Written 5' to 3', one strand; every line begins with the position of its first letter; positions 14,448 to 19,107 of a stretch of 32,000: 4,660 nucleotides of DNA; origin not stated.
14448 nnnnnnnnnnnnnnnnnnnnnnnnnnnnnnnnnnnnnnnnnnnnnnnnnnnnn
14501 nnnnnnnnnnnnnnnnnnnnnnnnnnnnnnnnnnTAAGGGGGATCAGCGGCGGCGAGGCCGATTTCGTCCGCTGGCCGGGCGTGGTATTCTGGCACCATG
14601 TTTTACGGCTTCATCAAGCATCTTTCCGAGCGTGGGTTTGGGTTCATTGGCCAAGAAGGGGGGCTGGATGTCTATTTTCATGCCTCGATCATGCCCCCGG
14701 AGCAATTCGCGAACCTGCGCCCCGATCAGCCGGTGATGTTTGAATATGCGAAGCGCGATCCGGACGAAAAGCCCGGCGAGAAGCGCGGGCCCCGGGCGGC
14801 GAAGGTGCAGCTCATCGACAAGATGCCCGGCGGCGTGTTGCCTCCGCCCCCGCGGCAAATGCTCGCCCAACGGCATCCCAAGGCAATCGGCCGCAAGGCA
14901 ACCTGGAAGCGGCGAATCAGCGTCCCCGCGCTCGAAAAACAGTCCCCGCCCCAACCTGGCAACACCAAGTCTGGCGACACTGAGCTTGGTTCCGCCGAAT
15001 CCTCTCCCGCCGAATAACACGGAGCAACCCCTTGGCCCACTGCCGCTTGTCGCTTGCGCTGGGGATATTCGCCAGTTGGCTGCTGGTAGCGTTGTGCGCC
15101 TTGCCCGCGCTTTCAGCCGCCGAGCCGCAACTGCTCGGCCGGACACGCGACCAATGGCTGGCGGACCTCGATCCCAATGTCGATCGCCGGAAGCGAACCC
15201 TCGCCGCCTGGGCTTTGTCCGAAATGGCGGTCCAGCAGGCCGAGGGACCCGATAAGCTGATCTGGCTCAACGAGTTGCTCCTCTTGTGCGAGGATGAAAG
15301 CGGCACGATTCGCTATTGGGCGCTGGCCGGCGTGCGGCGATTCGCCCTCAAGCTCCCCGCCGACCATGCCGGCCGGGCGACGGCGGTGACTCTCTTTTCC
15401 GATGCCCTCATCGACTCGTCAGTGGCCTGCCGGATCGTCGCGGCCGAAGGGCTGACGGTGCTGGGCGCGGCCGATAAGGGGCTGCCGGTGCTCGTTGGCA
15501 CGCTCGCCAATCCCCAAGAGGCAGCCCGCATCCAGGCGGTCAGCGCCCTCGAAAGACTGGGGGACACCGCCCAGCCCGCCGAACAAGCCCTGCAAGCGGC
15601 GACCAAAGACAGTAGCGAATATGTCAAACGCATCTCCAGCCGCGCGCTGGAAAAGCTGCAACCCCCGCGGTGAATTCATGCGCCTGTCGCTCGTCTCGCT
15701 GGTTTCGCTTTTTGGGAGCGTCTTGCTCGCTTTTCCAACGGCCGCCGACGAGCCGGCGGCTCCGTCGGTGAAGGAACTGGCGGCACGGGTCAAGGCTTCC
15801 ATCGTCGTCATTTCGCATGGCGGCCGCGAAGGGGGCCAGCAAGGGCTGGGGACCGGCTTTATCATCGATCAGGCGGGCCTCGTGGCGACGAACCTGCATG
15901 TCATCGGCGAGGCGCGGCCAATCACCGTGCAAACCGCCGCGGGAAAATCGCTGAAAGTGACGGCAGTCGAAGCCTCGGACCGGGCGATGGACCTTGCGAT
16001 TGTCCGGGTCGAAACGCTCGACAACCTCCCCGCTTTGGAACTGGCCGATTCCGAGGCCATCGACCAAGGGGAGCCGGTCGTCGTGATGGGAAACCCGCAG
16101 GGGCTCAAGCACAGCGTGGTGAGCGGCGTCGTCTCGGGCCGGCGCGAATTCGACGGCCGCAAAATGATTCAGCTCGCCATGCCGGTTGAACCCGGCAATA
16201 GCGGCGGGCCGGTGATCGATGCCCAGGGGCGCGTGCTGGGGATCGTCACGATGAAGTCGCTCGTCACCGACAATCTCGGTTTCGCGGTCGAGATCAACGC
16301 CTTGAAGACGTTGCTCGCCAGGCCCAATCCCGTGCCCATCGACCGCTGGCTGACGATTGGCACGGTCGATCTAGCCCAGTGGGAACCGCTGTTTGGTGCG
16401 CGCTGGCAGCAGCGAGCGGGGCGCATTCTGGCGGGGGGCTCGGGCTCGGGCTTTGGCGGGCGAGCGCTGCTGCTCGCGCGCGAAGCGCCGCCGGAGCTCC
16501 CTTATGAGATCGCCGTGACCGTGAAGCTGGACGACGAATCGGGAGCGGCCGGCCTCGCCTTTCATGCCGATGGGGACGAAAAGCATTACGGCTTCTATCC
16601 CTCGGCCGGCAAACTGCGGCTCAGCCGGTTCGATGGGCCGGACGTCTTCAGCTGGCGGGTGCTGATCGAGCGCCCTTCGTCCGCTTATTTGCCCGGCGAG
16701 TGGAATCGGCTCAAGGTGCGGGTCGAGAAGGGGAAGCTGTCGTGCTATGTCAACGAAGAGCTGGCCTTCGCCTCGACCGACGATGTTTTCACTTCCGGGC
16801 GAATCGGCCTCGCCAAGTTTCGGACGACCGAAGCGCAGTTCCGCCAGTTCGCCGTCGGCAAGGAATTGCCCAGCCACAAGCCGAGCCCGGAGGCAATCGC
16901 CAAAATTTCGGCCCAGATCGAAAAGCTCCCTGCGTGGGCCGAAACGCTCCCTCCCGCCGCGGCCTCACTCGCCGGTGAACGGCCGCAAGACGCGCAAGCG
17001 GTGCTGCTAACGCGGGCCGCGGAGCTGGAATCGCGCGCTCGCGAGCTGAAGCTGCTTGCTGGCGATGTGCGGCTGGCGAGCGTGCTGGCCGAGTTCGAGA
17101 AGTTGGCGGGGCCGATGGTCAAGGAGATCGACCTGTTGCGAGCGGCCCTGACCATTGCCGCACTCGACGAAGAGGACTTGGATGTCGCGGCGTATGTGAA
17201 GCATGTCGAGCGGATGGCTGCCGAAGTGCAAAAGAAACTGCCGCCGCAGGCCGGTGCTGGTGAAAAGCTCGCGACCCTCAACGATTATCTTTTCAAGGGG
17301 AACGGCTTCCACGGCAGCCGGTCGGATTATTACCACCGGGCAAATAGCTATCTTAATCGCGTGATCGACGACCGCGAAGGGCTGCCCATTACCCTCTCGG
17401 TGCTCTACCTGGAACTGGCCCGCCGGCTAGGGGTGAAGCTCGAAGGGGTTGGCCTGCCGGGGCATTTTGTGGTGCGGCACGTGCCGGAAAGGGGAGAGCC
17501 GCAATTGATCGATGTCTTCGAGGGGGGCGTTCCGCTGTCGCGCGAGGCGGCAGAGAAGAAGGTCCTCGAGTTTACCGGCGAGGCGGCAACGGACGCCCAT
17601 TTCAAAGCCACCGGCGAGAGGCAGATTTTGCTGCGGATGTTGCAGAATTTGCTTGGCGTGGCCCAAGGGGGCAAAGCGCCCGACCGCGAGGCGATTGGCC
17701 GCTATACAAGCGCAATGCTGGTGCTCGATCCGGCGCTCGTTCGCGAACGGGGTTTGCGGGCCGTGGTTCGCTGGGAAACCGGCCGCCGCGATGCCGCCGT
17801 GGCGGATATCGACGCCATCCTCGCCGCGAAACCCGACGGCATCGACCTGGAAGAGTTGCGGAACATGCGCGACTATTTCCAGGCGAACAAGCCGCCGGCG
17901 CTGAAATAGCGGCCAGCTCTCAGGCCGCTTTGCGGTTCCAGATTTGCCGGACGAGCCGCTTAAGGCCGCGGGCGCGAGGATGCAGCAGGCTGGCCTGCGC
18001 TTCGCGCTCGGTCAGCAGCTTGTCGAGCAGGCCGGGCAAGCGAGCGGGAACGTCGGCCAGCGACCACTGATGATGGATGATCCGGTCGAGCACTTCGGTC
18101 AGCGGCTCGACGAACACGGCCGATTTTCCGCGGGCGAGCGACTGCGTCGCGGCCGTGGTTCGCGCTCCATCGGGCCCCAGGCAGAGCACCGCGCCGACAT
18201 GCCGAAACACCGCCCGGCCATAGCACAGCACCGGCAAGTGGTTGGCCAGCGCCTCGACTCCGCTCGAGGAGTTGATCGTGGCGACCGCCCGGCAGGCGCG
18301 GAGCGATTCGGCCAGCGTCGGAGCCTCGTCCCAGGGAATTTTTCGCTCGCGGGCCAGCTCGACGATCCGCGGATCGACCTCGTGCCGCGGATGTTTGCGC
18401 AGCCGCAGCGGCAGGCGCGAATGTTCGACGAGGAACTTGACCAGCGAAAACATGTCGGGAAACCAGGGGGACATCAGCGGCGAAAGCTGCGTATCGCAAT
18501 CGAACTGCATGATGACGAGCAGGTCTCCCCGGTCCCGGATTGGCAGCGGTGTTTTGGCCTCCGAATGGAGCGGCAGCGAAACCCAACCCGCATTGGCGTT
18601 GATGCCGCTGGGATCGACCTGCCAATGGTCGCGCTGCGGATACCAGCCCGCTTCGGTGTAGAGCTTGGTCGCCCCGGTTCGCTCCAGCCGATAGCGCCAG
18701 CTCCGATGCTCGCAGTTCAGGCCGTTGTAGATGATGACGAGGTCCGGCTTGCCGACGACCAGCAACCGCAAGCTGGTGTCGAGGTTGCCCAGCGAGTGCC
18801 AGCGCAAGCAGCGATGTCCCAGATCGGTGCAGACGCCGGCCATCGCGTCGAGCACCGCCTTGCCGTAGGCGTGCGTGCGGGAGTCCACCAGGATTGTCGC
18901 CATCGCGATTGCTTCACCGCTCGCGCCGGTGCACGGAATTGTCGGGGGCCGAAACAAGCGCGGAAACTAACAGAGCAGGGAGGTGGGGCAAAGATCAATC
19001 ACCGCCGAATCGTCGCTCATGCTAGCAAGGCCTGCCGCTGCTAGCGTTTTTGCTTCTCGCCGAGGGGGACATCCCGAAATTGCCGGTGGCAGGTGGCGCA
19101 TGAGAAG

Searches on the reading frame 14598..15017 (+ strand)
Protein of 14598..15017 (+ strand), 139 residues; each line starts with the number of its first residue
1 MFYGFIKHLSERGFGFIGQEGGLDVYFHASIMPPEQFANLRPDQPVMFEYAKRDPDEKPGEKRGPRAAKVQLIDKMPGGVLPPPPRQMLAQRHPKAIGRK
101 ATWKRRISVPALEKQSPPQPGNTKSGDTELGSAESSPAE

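Call 17: search_protein_families(library=pfam, proteins=[window:14598-15017:+], max_evalue=0.001)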
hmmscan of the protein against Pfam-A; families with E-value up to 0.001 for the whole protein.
window:14598-15017:+ (139 aa): 1 family
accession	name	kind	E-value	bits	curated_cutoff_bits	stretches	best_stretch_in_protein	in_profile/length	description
PF00313.28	CSD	-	2.6e-09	37.2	27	1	4-72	3-65/66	'Cold-shock' DNA-binding domain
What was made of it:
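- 14598..15017 (+): Context: downstream cold-shock-domain protein. No pump genes follow. call 17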

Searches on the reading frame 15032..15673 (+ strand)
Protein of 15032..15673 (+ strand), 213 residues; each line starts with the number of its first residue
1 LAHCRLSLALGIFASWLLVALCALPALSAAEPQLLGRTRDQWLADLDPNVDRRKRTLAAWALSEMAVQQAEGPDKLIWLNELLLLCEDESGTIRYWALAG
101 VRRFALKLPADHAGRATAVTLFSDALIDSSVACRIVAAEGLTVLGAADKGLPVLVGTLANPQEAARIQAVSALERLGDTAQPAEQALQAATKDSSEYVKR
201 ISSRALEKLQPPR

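Call 17: search_protein_families(library=pfam, proteins=[window:15032-15673:+], max_evalue=0.001)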
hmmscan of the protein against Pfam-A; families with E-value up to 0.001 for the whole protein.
window:15032-15673:+ (213 aa): 3 families
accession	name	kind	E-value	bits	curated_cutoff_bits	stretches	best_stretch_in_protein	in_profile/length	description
PF13646.12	HEAT_2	-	6.1e-07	30.1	27.7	1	125-206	7-87/88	HEAT repeats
PF02985.28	HEAT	-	0.00032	21.1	23.5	0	80-105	3-28/31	HEAT repeat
PF13513.12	HEAT_EZ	-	0.00062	20.7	27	0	137-176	16-55/55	HEAT-like repeat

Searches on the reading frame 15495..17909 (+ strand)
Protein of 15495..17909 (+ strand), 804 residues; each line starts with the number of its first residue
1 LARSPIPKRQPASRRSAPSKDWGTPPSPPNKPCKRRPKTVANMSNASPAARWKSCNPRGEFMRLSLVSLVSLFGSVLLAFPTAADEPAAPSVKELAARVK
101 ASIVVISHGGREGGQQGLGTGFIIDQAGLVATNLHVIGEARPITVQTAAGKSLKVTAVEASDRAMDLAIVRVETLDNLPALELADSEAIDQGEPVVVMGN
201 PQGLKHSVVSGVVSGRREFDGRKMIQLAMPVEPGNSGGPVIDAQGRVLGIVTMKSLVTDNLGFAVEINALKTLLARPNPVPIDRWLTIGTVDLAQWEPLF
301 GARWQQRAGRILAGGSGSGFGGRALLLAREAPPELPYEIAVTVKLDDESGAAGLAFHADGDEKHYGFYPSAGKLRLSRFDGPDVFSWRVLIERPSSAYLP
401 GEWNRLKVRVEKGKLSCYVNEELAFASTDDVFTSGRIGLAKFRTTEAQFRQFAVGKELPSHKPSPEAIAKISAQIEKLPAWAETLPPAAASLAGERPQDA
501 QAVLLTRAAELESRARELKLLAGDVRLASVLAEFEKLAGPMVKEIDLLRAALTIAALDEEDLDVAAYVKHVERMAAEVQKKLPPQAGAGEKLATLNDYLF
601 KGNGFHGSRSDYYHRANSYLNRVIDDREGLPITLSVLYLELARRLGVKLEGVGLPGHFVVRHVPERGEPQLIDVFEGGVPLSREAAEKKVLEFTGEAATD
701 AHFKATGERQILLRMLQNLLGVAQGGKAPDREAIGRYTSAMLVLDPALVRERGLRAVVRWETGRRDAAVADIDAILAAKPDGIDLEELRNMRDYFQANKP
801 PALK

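Call 17: search_protein_families(library=pfam, proteins=[window:15495-17909:+], max_evalue=0.001)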
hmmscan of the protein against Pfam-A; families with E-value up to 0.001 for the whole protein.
window:15495-17909:+ (804 aa): 5 families
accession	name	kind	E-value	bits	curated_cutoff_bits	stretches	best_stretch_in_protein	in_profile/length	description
PF13369.12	Transglut_core2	-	5.2e-43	146.6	23.5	1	566-716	2-154/155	Transglutaminase-like superfamily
PF13365.12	Trypsin_2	-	5.9e-33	115.1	27.6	1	119-250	1-144/144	Trypsin-like peptidase domain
PF00089.32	Trypsin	-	7.6e-09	36.1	20.6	1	116-271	24-217/220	Trypsin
PF13371.12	TPR_9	-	4e-06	27.2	35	1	736-791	16-71/73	Tetratricopeptide repeat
PF06439.18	3keto-disac_hyd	-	7.2e-05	23.3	26.8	1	337-453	54-185/187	3-keto-disaccharide hydrolase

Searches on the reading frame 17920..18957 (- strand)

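Call 72: search_protein_families(library=pfam, proteins=[window:17920-18957:-], max_evalue=0.0001)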
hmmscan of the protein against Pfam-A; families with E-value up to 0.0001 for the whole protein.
window:17920-18957:- (345 aa): 1 family
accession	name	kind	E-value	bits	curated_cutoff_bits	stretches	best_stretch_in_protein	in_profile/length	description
PF05159.20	Capsule_synth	-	8.4e-07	29.2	20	1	217-255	232-270/310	Capsule polysaccharide biosynthesis protein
